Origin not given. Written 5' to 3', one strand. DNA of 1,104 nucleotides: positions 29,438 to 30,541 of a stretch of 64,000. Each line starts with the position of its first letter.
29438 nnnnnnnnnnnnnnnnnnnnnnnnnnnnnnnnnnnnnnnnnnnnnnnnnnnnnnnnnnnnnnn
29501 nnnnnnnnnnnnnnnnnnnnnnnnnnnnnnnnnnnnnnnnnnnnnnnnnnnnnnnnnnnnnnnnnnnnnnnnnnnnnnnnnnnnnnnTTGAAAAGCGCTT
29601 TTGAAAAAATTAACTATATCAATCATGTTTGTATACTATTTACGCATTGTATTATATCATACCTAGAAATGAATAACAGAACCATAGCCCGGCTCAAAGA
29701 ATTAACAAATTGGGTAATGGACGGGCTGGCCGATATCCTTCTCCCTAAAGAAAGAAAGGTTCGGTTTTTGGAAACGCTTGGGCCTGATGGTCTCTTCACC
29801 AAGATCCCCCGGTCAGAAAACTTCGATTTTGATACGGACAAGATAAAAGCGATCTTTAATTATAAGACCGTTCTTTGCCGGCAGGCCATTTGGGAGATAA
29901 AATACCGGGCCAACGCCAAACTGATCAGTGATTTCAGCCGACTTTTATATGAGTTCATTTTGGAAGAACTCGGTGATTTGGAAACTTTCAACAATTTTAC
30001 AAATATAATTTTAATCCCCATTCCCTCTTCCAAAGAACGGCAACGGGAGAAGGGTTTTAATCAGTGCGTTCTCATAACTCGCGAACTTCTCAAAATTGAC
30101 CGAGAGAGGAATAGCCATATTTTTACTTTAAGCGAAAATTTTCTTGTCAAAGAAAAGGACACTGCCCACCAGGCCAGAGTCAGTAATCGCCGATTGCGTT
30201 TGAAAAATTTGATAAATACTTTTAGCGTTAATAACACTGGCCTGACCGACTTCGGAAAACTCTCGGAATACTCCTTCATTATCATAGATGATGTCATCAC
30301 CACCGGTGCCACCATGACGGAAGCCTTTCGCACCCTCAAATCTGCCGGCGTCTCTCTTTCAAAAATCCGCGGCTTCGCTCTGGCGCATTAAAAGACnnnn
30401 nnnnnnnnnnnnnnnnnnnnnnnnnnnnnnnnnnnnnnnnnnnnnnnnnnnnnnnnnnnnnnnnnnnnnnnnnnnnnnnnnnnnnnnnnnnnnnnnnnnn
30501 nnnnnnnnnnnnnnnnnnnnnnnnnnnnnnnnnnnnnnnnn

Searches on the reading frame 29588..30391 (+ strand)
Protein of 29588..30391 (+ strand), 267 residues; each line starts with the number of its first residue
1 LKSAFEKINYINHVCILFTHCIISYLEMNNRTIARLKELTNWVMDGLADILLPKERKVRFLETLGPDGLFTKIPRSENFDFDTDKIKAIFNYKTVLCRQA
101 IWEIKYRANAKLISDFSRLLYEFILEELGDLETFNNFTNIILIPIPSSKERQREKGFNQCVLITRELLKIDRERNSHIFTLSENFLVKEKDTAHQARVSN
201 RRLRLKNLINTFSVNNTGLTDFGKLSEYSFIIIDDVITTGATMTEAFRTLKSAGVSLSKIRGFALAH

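Call 3: search_protein_families(library=pfam, proteins=[window:29588-30391:+], max_evalue=0.01)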
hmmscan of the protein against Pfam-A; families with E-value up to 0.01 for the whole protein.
window:29588-30391:+ (267 aa): 2 families
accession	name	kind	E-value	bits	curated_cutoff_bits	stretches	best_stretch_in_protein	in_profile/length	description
PF00156.33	Pribosyltran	-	4.3e-05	23.3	26.3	1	220-256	80-116/158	Phosphoribosyl transferase domain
PF14681.12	UPRTase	-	0.0035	17.3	27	1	225-261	118-154/206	Uracil phosphoribosyltransferase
